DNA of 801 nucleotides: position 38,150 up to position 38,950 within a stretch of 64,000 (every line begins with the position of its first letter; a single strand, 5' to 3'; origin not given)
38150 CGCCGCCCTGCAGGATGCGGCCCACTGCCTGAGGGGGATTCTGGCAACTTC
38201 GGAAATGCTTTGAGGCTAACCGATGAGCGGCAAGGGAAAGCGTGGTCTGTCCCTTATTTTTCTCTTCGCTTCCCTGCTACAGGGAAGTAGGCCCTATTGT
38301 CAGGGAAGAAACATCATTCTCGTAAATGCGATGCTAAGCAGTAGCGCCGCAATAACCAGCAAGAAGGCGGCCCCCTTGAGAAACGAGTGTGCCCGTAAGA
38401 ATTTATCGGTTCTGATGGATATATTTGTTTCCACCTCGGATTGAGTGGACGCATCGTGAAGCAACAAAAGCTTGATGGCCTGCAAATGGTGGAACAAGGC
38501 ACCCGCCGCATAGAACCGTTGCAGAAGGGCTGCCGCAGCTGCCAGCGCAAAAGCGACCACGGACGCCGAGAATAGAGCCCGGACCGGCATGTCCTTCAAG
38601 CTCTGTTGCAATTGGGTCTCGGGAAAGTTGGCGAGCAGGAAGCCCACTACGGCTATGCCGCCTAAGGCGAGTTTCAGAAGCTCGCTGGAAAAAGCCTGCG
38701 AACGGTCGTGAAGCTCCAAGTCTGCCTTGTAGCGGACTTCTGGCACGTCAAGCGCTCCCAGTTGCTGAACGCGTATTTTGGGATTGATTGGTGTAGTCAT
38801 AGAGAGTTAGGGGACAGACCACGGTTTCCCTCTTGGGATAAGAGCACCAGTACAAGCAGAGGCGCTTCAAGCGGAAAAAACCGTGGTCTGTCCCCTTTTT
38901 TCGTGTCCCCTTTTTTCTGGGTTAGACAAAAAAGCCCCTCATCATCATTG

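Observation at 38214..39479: A low-GC islet holds four copies of a 21-bp repeat, in alternating orientation, bracketing two orphan membrane-protein ORFs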

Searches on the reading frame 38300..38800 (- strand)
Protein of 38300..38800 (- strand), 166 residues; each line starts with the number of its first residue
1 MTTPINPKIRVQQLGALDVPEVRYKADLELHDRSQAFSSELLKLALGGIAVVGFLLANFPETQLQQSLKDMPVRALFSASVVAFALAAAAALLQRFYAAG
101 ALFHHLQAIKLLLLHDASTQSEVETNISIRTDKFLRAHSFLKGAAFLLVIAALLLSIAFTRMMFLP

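Call 8: search_protein_families(library=pfam, proteins=[window:38300-38800:-], max_evalue=0.01)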
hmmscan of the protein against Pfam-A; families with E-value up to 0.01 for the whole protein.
window:38300-38800:- (166 aa): 0 families

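Call 16: search_protein_families(library=ncbifam, proteins=[window:38300-38800:-], max_evalue=0.01)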
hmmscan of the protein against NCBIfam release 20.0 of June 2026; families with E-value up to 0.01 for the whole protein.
window:38300-38800:- (166 aa): 0 families

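Call 17: find_encoding_contigs(protein=window:38300-38800:-, flank=6000)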
Protein window:38300-38800:- (166 aa): 3 contigs read that carry it; 3 places shown.
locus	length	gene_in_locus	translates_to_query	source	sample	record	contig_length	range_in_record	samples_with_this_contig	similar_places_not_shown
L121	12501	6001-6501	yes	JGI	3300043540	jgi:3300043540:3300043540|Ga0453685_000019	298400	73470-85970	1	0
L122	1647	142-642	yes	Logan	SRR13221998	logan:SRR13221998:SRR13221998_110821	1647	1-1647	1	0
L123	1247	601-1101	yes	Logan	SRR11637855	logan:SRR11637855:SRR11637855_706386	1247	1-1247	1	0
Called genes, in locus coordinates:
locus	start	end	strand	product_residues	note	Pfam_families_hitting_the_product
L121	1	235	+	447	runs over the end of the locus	PF01590:GAF (weak), PF13492:GAF_3 (weak), PF16963:PelD_GGDEF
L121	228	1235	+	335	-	PF13432:TPR_16 (weak)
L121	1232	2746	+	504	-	PF11997:DUF3492, PF13439:Glyco_transf_4 (weak), PF13579:Glyco_trans_4_4 (faint), PF20706:GT4-conflict (weak), PF00534:Glycos_transf_1, PF13692:Glyco_trans_1_4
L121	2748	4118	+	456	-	PF16933:PelG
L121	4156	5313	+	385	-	PF08665:PglZ (faint), PF01663:Phosphodiest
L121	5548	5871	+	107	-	-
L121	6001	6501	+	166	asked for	-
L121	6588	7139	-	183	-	-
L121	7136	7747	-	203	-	-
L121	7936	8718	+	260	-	PF01078:Mg_chelatase (faint), PF07728:AAA_5, PF08406:CbbQ_C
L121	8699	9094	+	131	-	PF09685:MamF_MmsF (weak)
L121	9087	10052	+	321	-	PF12801:Fer4_5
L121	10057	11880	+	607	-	PF00092:VWA (weak)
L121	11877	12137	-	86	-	PF03626:COX4_pro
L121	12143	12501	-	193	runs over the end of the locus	PF00510:COX3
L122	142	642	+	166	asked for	-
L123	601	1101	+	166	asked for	-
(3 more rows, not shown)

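Call 22: find_homologous_proteins(query=window:38300-38800:-, max_evalue=0.01)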
Query window:38300-38800:- (166 aa): 61 proteins with E <= 0.01 among 3329 candidates.
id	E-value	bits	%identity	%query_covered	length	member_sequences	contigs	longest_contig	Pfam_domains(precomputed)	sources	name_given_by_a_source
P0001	2.1e-82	292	99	89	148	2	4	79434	-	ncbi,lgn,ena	-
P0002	3.5e-77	275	83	100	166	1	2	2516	-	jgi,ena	-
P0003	3.9e-77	275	85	99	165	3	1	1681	-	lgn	-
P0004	3.4e-76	272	82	99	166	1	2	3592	-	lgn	-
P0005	1.0e-74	267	81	99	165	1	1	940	-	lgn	-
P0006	9.5e-72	258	78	99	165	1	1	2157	-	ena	-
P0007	1.6e-66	241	76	99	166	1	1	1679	-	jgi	jgi:hypothetical protein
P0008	1.7e-66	241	79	93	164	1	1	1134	-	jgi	jgi:hypothetical protein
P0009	3.9e-66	240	76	99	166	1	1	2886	-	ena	-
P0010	9.3e-66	238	78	93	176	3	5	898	-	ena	-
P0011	3.8e-63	230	72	99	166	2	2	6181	-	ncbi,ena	-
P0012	4.1e-62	227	71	99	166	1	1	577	-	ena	-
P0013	9.4e-62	225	70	99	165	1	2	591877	-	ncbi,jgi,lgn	-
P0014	1.2e-61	225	74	93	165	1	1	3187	-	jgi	jgi:hypothetical protein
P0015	1.3e-61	225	68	99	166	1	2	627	-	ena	-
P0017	5.2e-60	220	76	90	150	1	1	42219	-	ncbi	-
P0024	1.3e-56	209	72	93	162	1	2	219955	-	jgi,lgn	jgi:hypothetical protein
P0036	1.7e-50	189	59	98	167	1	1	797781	-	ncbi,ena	-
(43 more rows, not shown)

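Call 24: find_encoding_contigs(protein=P0013, flank=4000, max_places=2)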
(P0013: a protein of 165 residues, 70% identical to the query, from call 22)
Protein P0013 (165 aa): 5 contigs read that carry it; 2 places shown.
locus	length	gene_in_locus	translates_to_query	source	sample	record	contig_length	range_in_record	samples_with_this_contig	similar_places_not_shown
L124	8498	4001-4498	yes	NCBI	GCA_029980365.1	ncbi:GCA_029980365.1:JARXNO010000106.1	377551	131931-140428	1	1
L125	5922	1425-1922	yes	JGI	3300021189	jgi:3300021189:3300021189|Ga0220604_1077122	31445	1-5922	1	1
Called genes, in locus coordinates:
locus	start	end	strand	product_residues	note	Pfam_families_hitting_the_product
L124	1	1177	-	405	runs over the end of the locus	PF22660:RS_preATP-grasp-like, PF02222:ATP-grasp, PF02786:CPSase_L_D2 (weak), PF07478:Dala_Dala_lig_C, PF21244:PurT_C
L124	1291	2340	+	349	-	PF01791:DeoC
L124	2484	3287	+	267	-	PF11219:DUF3014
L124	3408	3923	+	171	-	-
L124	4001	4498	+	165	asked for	-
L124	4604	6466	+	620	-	PF00112:Peptidase_C1 (weak)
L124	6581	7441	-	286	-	PF00892:EamA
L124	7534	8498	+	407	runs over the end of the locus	PF00155:Aminotran_1_2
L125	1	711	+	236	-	?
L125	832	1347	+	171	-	-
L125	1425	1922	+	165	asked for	-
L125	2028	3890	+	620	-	PF00112:Peptidase_C1 (weak)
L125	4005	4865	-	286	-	PF00892:EamA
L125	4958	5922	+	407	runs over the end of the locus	PF00155:Aminotran_1_2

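Call 25: find_encoding_contigs(protein=P0024, flank=4000, max_places=2)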
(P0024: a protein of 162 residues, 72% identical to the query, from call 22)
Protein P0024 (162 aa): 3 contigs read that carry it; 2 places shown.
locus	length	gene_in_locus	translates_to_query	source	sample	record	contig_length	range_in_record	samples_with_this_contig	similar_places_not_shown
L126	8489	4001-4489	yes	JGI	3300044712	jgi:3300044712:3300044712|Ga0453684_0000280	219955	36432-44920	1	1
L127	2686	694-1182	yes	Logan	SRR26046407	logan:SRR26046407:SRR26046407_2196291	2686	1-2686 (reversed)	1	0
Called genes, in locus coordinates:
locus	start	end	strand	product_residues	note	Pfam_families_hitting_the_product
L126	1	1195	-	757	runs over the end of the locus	PF07715:Plug, PF00593:TonB_dep_Rec_b-barrel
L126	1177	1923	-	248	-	PF07589:PEP_exosort_dom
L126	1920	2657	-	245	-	PF07589:PEP_exosort_dom (weak)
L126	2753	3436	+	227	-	PF06577:EipA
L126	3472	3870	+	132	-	-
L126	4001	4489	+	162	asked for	-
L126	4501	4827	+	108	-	PF04993:TfoX_N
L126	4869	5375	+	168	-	-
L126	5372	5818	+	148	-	-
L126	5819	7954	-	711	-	PF13089:PP_kinase_N, PF02503:PP_kinase, PF17941:PP_kinase_C_1, PF13091:PLDc_2 (faint), PF13090:PP_kinase_C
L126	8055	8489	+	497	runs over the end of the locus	PF02541:Ppx-GppA, PF21447:Ppx-GppA_III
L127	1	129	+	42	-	?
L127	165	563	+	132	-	-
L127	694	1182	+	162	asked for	-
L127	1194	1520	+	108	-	PF04993:TfoX_N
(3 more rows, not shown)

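Call 26: find_encoding_contigs(protein=P0036, flank=4000, max_places=2)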
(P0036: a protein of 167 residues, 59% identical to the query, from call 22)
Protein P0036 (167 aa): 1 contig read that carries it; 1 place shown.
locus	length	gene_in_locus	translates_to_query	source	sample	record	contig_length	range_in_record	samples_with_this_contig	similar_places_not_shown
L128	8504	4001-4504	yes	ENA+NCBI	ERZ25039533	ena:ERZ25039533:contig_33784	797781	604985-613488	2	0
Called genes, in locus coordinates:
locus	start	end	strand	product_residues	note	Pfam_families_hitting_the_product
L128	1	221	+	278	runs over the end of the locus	PF14026:SCO4226-like, PF00211:Guanylate_cyc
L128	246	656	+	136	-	PF00903:Glyoxalase, PF13669:Glyoxalase_4 (faint)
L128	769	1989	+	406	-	PF07719:TPR_2 (faint), PF13424:TPR_12 (faint), PF13428:TPR_14 (faint)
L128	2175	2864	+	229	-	-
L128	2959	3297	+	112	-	-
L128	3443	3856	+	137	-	PF04355:BamE (faint)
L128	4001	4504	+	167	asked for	-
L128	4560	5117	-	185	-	-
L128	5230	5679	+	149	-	-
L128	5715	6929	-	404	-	-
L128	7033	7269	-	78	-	PF13560:HTH_31 (weak), PF01381:HTH_3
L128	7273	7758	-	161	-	-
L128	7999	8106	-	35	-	-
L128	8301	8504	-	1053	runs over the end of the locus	PF07517:SecA_DEAD, PF00270:DEAD (faint), PF02817:E3_binding, PF01043:SecA_PP_bind, PF21090:P-loop_SecA, PF07516:SecA_SW, PF02810:SEC-C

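Call 27: find_encoding_contigs(protein=P0017, flank=4000, max_places=2)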
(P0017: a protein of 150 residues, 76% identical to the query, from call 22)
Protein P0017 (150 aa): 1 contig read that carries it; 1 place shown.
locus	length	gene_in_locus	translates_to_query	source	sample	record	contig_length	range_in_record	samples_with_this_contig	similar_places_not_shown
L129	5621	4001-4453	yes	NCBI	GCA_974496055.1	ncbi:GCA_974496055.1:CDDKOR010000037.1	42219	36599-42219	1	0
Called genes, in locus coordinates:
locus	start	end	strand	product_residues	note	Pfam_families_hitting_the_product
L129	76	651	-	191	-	-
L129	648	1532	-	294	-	-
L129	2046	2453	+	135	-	-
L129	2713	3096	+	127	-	-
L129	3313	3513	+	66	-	-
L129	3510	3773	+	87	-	-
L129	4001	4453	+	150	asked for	-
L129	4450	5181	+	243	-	-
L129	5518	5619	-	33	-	?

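Call 30: find_encoding_contigs(protein=P0004, flank=4000, max_places=2)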
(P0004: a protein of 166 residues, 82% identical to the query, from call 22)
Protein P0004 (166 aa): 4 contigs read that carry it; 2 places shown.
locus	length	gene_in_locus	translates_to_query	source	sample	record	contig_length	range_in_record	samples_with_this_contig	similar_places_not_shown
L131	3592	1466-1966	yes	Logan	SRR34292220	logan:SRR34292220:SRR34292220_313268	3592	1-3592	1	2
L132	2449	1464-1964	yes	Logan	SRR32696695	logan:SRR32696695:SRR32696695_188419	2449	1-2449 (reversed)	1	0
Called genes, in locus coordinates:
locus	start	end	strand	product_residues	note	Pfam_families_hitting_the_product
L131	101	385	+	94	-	PF20735:Lambda_ea8_5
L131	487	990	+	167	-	-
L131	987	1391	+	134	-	-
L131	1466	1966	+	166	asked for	-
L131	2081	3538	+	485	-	PF00199:Catalase, PF06628:Catalase-rel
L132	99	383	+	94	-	PF20735:Lambda_ea8_5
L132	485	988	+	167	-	-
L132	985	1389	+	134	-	-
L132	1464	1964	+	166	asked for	-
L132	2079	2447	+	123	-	?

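Call 55: search_protein_families(library=padloc, proteins=[window:38300-38800:-], max_evalue=0.1)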
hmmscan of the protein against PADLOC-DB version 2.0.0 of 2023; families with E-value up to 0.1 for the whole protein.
window:38300-38800:- (166 aa): 0 families

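Call 56: search_protein_families(library=phrogs, proteins=[window:38300-38800:-], max_evalue=0.1)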
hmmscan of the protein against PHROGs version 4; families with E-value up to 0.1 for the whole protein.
window:38300-38800:- (166 aa): 1 family
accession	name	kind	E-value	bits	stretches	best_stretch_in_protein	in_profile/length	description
phrog_162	-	lysis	0.098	14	0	64-164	10-110/141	endolysin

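Call 62: search_solved_structures(query=A2, max_evalue=1)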
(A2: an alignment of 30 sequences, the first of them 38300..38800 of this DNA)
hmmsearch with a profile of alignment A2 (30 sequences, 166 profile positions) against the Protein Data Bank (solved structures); distinct sequences matched with E-value up to 1: 2.
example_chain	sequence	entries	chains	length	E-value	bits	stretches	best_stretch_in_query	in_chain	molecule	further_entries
1tqx_A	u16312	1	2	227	0.73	12.7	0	73-140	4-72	D-ribulose-5-phosphate 3-epimerase, putative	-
3ayf_A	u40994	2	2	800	0.9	12.4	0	49-154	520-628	Nitric oxide reductase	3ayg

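Call 67: predict_structure(alignment_id=A2)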
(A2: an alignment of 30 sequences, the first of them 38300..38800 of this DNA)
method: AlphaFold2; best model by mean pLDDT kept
length: 166 residues; sequences in the alignment: 30
mean_pLDDT: 88.4   pTM: 0.76
mean pLDDT of the five models: 88.4, 85.2, 82.9, 81.5, 80.5
residues with pLDDT >= 90: 94; 70-90: 62; 50-70: 8; < 50: 2
segments of 3 or more residues with pLDDT < 50: none
pLDDT, mean of each block of 10 residues (from residue 1): 59 76 85 93 96 88 84 93 97 95 91 84 92 95 97 94 82
secondary structure, 60 per line:
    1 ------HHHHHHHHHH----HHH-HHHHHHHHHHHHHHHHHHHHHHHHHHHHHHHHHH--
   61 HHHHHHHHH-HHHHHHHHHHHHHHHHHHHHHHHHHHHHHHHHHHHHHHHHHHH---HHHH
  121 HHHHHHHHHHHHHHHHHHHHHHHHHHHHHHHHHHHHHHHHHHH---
elements in order: H7-16 H25-58 H61-69 H71-113 H117-163
